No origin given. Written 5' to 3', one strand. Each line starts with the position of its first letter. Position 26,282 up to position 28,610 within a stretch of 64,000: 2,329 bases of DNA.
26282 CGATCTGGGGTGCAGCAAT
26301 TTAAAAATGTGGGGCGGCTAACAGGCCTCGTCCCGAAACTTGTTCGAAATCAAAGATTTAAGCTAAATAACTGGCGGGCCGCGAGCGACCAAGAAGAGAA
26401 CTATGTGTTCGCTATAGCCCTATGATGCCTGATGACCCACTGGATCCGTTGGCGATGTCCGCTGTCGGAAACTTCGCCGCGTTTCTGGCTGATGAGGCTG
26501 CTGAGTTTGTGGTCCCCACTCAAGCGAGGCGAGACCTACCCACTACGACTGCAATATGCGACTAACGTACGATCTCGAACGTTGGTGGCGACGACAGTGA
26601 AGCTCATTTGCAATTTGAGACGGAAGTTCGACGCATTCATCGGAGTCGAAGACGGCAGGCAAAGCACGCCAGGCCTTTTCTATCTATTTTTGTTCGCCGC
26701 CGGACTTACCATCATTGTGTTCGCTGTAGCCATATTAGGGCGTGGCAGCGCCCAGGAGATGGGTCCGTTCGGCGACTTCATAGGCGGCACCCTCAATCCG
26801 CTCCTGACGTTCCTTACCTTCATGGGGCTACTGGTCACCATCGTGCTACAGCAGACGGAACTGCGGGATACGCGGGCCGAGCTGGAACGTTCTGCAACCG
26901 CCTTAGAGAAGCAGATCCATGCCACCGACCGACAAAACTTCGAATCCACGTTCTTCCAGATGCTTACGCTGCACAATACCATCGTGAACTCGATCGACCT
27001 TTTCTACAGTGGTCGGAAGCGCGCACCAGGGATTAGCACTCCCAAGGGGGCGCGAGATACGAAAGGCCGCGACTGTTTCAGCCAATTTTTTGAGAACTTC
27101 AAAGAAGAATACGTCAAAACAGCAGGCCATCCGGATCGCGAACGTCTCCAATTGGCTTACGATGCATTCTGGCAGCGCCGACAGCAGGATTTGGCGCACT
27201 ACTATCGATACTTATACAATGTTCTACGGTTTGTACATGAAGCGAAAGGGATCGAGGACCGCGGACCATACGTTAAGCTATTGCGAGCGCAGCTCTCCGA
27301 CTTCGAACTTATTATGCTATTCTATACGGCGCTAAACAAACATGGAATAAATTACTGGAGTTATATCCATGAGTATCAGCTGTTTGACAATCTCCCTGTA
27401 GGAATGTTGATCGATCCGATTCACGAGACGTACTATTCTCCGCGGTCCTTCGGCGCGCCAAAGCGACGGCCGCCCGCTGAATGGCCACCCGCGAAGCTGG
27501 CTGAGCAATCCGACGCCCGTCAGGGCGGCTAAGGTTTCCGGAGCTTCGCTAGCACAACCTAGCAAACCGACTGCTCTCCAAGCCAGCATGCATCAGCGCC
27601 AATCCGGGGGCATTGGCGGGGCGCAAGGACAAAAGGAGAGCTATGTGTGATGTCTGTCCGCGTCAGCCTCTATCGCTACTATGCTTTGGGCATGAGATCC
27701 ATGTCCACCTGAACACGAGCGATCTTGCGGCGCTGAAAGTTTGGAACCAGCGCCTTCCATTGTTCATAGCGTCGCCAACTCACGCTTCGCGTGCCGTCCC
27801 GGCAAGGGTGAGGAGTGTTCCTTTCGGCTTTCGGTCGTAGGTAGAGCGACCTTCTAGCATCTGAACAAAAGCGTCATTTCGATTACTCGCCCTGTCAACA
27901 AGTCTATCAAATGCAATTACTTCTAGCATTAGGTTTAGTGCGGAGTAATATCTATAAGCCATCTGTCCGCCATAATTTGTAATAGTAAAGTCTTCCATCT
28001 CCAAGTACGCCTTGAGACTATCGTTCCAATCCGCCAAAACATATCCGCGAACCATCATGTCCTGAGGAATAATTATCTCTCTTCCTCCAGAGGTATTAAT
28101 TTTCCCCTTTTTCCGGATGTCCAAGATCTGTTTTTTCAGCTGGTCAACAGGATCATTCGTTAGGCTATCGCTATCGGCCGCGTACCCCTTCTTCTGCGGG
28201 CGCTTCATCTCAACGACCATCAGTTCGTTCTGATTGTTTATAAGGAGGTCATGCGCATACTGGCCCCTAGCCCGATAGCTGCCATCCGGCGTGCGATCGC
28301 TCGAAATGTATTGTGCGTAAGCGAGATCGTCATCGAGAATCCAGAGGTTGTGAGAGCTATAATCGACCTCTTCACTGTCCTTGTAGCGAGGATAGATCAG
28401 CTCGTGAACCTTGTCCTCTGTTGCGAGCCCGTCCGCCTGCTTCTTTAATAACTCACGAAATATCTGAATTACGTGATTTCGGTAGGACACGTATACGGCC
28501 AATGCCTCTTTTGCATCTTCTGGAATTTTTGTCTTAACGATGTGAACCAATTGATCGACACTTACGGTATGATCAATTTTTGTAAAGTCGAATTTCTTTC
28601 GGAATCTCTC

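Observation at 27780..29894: GHKL ATPase fused to a Shedu-like PD-(D/E)xK nuclease: candidate undescribed defence gene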

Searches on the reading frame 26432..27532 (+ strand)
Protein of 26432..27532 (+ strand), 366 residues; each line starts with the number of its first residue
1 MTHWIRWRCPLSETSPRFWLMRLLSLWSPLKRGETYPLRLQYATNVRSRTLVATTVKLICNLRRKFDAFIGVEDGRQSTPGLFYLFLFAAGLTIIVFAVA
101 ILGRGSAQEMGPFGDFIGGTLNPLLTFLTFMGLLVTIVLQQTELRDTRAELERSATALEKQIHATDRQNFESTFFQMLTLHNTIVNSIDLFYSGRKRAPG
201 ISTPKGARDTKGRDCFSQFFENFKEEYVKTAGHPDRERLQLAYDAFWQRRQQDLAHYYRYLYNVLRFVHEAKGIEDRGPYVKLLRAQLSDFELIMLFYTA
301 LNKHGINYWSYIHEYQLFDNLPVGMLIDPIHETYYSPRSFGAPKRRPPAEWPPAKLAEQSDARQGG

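Call 7: search_protein_families(library=pfam, proteins=[window:26432-27532:+], max_evalue=0.1)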
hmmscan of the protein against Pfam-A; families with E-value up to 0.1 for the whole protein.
window:26432-27532:+ (366 aa): 1 family
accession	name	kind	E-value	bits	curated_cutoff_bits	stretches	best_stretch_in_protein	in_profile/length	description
PF16872.10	putAbiC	-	7.3e-18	65.3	22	1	250-323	2-77/80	Putative phage abortive infection protein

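Call 8: search_protein_families(library=padloc, proteins=[window:26432-27532:+], max_evalue=0.1)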
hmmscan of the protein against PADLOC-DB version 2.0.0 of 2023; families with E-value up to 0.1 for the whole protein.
window:26432-27532:+ (366 aa): 2 families
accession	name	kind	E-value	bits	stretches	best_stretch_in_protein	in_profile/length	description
PDLC02351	AbiP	-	0.0013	16.8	1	169-301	37-159/223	AbiP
PDLC02343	AbiC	-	0.032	11.8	1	128-302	59-234/306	AbiC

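Call 9: search_protein_families(library=ncbifam, proteins=[window:26432-27532:+], max_evalue=0.1)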
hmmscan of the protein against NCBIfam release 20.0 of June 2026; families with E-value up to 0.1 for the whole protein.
window:26432-27532:+ (366 aa): 1 family
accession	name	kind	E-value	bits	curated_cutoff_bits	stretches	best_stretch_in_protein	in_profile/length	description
NF052481.1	FucosDh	equivalog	0.02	14.2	300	1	226-273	86-133/257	L-fucose dehydrogenase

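Call 16: search_protein_families(library=phrogs, proteins=[window:26432-27532:+], max_evalue=0.1)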
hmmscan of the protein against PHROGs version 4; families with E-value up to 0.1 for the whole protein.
window:26432-27532:+ (366 aa): 2 families
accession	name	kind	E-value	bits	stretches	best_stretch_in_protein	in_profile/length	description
phrog_8999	-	unknown function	1.5e-34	120.9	1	92-320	25-242/270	-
phrog_33781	-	unknown function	0.00028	21.5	1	110-150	42-82/255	-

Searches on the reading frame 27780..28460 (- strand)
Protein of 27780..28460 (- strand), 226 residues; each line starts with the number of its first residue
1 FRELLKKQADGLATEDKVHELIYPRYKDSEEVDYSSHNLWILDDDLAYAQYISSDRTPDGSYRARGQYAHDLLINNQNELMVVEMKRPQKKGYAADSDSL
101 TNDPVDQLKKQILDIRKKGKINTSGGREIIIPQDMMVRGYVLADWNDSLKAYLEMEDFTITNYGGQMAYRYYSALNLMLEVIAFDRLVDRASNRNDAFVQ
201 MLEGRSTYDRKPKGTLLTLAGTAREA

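Call 61: find_homologous_proteins(query=A4, max_evalue=0.001)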
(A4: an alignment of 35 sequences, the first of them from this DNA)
Query A4 (35 sequences) (221 aa, profile of the alignment): 112 proteins with E <= 0.001 among 2135 candidates.
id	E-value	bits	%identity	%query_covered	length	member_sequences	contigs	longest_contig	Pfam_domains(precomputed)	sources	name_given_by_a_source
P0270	3.1e-77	277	29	87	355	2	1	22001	-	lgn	-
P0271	9.0e-76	272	27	85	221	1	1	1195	-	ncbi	-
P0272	1.3e-75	272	30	89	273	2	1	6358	-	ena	-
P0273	2.6e-75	271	29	86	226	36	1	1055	-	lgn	-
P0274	4.8e-74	266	29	85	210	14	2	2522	-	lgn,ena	-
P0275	8.3e-74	266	28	82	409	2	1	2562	-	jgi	jgi:hypothetical protein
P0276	8.6e-74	266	29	89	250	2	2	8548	-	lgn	-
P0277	1.2e-73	265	29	85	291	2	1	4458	-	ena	-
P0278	1.2e-73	265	29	85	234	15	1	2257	-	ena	-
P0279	1.4e-73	265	24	82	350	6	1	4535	-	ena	-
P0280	1.4e-73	265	28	82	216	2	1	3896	-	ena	-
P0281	1.7e-73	265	29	83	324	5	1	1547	-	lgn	-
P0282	1.9e-73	265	27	82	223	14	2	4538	-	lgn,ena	-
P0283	2.7e-73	264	31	88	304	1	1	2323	-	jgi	jgi:hypothetical protein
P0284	3.6e-73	264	29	89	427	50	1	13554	-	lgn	-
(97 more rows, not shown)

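Call 62: search_solved_structures(query=A4, max_evalue=10, show_alignments=3)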
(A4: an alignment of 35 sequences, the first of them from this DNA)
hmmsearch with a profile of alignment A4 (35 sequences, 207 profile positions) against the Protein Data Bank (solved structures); distinct sequences matched with E-value up to 10: 0.

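Call 73: search_protein_families(library=pfam, proteins=[window:27780-28460:-], max_evalue=10)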
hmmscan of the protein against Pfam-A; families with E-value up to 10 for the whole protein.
window:27780-28460:- (226 aa): 0 families
